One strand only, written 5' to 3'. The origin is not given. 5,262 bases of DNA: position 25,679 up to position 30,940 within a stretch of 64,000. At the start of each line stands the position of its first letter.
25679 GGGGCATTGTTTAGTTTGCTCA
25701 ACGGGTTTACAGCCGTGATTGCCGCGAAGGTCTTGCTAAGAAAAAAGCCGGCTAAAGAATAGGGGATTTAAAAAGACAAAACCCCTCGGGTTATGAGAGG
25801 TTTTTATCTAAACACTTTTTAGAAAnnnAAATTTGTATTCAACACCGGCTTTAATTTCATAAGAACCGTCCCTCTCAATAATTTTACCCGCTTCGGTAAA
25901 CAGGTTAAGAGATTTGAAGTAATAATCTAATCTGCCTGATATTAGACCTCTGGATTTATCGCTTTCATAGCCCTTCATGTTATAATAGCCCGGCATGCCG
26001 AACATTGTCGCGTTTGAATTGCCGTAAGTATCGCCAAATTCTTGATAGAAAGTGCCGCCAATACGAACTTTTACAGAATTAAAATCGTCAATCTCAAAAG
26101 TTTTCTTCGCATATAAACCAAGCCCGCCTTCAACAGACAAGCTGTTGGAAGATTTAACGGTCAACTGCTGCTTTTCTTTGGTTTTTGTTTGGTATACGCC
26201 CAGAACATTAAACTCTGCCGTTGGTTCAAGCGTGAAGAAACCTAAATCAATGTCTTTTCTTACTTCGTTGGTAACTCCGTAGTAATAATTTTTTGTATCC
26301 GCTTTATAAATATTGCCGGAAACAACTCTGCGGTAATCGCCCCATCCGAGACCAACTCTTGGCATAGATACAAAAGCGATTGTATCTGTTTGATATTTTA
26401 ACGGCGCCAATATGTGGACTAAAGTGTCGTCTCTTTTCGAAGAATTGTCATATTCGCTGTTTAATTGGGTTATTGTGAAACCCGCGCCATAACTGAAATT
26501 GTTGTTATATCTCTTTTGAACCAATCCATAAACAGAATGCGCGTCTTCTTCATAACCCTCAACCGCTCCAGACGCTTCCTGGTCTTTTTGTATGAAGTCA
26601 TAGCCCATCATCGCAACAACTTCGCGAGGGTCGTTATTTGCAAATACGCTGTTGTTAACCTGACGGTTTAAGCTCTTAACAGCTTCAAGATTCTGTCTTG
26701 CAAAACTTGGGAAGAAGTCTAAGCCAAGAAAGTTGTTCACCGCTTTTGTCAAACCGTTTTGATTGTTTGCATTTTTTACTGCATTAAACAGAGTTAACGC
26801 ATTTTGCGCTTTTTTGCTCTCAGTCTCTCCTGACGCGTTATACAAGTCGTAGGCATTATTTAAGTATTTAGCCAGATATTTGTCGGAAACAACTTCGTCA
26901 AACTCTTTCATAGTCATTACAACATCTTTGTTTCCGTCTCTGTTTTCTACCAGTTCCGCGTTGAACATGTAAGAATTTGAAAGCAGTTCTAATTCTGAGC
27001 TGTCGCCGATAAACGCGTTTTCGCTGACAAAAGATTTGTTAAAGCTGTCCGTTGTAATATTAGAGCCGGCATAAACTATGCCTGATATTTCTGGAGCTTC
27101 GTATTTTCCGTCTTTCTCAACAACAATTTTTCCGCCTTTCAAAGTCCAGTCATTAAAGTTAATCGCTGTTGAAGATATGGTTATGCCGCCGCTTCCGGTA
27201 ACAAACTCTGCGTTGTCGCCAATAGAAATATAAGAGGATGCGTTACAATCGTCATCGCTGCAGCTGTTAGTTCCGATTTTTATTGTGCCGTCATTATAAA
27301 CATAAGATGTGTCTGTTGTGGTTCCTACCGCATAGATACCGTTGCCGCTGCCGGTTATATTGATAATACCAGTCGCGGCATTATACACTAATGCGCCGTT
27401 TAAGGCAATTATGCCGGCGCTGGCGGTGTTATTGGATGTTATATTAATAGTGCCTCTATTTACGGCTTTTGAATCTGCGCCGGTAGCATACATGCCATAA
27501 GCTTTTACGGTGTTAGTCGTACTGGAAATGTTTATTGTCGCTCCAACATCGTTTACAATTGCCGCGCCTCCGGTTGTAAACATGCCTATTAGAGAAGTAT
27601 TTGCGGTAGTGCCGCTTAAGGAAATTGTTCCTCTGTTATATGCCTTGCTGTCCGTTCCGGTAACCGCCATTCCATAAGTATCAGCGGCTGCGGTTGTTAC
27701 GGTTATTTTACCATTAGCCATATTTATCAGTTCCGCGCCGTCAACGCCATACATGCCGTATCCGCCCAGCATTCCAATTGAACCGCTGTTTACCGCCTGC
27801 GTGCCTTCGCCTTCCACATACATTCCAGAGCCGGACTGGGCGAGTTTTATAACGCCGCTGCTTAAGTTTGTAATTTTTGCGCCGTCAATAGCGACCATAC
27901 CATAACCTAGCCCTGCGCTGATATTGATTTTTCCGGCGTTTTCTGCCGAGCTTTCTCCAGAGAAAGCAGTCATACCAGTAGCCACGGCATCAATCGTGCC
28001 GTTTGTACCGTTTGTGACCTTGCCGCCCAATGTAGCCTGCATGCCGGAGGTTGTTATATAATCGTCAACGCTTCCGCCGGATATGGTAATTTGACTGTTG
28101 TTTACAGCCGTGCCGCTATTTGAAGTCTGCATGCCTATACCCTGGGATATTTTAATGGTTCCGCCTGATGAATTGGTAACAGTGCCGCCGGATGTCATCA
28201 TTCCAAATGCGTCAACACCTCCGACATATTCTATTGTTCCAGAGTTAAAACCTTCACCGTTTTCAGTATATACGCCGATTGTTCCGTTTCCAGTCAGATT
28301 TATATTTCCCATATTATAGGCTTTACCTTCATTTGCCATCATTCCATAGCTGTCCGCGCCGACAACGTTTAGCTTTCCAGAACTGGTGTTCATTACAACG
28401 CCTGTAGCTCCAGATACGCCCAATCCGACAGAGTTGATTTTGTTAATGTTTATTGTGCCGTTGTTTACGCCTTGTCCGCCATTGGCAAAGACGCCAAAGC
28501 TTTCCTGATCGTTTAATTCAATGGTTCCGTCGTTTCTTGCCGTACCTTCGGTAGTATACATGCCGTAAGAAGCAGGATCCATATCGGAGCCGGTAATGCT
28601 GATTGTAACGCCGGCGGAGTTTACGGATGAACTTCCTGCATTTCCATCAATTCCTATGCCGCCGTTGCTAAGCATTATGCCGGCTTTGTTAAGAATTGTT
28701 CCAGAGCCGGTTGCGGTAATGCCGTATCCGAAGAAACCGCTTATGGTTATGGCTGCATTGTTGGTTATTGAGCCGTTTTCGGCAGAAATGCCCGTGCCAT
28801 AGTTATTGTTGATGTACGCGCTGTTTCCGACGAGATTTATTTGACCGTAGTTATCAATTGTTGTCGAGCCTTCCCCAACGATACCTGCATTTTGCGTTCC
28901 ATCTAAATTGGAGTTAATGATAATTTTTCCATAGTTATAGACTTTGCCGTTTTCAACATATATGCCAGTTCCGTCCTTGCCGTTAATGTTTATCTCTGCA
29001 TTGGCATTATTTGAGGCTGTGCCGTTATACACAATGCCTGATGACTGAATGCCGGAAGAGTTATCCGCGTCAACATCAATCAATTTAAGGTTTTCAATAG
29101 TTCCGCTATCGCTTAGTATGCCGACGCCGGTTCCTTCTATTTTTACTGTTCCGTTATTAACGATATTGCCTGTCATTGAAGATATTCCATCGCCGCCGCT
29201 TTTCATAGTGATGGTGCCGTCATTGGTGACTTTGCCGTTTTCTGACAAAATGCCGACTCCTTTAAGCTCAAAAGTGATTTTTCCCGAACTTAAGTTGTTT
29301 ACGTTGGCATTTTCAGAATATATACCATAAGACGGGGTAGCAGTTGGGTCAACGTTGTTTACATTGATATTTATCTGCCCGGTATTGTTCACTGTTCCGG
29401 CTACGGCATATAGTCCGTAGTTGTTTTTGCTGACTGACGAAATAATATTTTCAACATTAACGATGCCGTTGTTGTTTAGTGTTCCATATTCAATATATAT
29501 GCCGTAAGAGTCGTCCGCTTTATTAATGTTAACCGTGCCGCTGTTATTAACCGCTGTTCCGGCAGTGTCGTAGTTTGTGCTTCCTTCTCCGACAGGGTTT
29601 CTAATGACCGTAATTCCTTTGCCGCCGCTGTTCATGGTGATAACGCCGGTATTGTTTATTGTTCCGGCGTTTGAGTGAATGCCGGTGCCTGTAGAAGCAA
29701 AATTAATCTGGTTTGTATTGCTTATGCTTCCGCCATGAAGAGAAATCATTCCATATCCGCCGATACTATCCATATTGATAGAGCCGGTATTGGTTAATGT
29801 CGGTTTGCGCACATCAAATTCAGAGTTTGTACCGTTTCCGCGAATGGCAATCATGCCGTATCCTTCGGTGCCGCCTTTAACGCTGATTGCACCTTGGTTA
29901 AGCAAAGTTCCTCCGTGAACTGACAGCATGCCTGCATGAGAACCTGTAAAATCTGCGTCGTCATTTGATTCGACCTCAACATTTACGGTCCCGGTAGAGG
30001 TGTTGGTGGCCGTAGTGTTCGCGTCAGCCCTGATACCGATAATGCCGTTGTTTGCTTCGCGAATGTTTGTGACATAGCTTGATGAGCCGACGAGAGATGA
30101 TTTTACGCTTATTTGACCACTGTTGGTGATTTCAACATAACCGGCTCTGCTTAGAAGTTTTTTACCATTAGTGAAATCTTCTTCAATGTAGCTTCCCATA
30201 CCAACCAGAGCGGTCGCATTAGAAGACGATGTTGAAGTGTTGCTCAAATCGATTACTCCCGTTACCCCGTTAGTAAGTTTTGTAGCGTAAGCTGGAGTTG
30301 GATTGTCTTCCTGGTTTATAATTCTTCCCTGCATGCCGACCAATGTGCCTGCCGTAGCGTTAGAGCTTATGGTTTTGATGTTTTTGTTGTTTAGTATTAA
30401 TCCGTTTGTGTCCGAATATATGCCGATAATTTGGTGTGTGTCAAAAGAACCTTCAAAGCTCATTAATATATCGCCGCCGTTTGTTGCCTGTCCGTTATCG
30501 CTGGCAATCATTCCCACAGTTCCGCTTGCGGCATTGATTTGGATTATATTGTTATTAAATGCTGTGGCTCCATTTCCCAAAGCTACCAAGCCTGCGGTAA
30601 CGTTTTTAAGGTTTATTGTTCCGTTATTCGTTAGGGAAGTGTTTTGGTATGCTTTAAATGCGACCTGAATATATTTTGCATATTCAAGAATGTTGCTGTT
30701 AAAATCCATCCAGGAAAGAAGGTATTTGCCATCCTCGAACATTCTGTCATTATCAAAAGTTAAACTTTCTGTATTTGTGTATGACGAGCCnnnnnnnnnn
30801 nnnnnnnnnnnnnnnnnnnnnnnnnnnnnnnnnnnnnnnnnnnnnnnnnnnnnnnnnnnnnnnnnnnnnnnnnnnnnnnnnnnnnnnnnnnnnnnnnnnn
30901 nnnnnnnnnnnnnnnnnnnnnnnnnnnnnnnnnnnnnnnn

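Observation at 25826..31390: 1854-aa autotransporter with an atypical N-terminus: ankyrin-like module between two hydrophobic segments, Gly11 tract, huge beta-helix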

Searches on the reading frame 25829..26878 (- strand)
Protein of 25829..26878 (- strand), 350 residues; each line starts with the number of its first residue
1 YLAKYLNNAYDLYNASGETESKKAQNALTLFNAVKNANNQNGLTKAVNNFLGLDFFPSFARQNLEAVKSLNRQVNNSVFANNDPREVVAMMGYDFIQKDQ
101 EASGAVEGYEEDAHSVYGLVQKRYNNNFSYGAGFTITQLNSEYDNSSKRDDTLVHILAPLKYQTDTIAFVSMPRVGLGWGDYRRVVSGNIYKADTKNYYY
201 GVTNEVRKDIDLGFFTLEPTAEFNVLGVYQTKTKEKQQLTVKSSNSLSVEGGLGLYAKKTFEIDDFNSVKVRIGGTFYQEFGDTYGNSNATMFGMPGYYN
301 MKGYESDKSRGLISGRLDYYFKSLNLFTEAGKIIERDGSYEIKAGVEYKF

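Call 9: search_protein_families(library=pfam, proteins=[window:25829-26878:-], max_evalue=10)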
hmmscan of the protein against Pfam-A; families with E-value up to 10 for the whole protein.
window:25829-26878:- (350 aa): 2 families
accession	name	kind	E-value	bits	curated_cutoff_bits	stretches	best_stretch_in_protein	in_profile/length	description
PF03797.25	Autotransporter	-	2.1e-20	74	26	1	99-328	11-252/255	Autotransporter beta-domain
PF11963.13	B-CoV_A_NSP1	-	0.28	10.8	25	1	42-122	163-244/355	Betacoronavirus, lineage A, NSP1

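Call 10: search_solved_structures(query=window:25829-26878:-, max_evalue=10)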
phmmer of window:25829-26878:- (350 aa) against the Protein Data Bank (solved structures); distinct sequences matched with E-value up to 10: 0.

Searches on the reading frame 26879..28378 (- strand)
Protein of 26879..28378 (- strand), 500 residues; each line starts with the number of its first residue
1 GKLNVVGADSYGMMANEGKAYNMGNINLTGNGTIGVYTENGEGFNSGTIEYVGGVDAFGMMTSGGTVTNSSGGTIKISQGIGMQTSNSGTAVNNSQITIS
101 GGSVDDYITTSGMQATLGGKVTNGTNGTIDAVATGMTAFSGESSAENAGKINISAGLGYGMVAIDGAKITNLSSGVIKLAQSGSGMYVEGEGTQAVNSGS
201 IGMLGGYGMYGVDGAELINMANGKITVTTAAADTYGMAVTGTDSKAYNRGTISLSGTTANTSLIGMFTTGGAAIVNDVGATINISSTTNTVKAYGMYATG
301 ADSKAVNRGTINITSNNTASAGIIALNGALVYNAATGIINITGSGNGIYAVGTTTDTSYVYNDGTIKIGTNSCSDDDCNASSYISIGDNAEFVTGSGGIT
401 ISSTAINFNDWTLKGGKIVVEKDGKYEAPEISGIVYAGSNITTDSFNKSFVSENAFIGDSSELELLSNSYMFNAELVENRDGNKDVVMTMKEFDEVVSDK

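Call 9: search_protein_families(library=pfam, proteins=[window:26879-28378:-], max_evalue=10)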
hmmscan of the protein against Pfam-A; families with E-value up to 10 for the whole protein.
window:26879-28378:- (500 aa): 1 family
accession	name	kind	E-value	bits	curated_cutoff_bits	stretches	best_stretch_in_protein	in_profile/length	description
PF25783.1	BigA_beta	-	0.001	19.2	24.3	1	438-490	34-82/84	BigA beta sandwich domain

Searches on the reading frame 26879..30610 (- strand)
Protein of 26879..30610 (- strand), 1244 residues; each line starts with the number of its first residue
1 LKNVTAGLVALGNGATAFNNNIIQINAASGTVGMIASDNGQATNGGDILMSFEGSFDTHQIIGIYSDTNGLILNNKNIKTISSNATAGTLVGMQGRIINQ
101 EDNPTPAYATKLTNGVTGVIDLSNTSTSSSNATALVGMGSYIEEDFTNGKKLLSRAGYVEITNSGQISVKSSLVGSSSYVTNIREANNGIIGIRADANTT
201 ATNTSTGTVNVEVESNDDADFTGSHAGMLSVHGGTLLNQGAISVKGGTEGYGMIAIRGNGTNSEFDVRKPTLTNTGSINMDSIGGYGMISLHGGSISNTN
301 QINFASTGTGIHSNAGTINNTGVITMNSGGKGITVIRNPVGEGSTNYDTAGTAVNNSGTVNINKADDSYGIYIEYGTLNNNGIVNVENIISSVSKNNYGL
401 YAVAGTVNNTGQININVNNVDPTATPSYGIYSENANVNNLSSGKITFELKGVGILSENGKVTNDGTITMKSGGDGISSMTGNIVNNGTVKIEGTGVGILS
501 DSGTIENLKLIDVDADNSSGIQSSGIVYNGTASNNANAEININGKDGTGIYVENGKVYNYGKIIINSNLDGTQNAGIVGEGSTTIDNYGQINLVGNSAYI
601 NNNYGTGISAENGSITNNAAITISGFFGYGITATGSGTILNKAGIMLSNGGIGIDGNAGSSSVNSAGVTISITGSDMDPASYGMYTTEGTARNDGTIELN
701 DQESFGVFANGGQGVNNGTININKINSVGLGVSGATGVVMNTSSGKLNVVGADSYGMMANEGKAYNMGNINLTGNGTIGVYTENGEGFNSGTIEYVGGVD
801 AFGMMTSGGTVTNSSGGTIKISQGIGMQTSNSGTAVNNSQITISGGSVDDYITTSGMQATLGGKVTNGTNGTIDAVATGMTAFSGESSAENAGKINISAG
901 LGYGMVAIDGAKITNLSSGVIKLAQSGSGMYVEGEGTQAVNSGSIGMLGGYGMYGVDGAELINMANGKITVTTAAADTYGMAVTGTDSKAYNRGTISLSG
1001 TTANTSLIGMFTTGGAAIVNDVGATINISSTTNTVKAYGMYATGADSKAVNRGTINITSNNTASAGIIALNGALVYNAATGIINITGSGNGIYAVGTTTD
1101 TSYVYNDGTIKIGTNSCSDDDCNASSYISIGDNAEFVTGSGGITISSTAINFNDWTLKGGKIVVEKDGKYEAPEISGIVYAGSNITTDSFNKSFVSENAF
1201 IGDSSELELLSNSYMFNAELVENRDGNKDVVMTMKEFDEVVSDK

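Call 40: search_solved_structures(query=window:26879-30610:-, max_evalue=1)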
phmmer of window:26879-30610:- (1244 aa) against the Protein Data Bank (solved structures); distinct sequences matched with E-value up to 1: 0.

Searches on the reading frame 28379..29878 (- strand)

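Call 9: search_protein_families(library=pfam, proteins=[window:28379-29878:-], max_evalue=10)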
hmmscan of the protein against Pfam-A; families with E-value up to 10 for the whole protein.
window:28379-29878:- (500 aa): 1 family
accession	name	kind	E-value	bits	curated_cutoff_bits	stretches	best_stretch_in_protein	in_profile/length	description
PF18869.6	HEPN_RnaseLS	-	0.37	11.6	29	1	111-170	57-117/124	RnaseLS-like HEPN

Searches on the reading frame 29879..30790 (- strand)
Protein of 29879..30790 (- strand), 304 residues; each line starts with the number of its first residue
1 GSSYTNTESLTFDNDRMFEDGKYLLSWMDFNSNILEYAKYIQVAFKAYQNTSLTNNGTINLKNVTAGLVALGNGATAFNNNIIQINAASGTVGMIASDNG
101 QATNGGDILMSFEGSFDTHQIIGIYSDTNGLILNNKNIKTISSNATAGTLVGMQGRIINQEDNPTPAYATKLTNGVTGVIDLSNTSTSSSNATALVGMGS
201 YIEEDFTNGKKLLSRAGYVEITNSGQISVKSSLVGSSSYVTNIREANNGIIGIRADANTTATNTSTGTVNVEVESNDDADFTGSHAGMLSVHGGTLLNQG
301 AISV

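Call 9: search_protein_families(library=pfam, proteins=[window:29879-30790:-], max_evalue=10)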
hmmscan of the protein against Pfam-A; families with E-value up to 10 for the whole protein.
window:29879-30790:- (304 aa): 2 families
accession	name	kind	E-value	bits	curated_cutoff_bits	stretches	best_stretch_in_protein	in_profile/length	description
PF01664.22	Reo_sigma1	-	0.0016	18.2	27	1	25-126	98-195/229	Reovirus viral attachment protein sigma 1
PF11709.13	Mit_ribos_Mrp51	-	0.015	15.4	27.1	1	153-230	289-360/362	Mitochondrial ribosomal protein subunit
